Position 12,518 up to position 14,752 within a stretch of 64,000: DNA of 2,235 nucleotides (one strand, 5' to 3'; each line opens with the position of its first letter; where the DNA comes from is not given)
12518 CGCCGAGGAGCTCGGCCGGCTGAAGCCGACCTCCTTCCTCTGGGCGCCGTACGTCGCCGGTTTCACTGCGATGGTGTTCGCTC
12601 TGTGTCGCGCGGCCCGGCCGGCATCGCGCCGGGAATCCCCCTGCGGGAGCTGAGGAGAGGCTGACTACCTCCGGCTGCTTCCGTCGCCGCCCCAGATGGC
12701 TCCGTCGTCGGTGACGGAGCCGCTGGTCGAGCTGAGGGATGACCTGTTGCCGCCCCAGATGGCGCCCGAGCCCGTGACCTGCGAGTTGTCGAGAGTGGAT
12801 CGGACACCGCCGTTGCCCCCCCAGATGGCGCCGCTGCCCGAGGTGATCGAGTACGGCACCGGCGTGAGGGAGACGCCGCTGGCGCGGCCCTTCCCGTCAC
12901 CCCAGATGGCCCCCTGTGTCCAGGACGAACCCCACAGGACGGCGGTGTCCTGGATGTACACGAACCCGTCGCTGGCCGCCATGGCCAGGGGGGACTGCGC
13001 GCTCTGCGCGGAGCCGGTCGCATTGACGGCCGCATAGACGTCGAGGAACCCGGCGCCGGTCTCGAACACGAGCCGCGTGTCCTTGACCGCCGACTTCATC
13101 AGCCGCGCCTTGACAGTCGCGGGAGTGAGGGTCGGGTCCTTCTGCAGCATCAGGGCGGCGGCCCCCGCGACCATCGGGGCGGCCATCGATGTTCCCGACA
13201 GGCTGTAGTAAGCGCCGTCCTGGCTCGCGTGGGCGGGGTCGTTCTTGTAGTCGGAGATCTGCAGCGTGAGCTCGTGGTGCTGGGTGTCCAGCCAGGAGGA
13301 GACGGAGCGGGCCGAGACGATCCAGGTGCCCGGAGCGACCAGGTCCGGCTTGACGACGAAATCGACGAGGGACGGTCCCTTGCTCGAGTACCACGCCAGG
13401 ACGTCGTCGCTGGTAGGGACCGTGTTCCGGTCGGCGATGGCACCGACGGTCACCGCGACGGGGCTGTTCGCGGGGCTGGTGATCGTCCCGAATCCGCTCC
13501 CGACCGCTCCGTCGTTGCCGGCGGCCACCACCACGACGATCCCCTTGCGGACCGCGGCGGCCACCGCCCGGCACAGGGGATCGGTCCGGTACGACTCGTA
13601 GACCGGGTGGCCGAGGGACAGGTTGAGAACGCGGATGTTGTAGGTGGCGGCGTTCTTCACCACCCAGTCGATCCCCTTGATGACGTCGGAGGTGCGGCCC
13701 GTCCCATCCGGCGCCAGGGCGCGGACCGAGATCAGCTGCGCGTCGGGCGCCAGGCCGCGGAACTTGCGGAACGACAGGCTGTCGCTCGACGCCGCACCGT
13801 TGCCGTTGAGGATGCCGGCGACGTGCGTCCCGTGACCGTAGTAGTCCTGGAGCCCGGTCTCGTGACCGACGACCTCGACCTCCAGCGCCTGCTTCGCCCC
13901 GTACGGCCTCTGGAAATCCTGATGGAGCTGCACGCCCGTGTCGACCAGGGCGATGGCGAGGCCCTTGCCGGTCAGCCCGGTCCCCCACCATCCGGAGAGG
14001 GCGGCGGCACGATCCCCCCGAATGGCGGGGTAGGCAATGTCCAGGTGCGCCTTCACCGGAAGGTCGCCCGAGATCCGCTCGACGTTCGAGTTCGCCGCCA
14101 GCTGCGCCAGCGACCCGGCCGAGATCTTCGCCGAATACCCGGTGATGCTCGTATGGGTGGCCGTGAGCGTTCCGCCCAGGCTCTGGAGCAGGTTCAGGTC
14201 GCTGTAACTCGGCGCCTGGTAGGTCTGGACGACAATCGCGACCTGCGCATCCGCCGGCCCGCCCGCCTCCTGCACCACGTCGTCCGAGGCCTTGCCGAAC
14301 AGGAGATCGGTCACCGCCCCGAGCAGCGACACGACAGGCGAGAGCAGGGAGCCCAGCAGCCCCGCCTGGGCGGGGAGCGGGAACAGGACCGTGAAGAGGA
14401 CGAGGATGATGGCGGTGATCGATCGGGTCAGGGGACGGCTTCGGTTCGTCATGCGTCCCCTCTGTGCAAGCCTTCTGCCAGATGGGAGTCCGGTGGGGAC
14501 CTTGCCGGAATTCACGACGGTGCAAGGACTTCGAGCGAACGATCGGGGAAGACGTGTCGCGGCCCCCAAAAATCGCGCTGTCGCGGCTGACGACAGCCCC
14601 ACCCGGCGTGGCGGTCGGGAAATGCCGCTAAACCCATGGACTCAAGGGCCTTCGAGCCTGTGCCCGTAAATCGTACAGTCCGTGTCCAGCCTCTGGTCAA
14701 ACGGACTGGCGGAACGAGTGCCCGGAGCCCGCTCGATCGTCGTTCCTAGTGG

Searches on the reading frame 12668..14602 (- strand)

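Call 48: search_protein_families(library=pfam, proteins=[window:12668-14602:-], max_evalue=0.000001)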
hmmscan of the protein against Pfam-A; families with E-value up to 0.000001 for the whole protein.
window:12668-14602:- (645 aa): 1 family
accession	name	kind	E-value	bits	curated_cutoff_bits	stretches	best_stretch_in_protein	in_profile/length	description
PF00082.27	Peptidase_S8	-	2.9e-52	178.2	21.8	1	212-518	1-288/288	Subtilase family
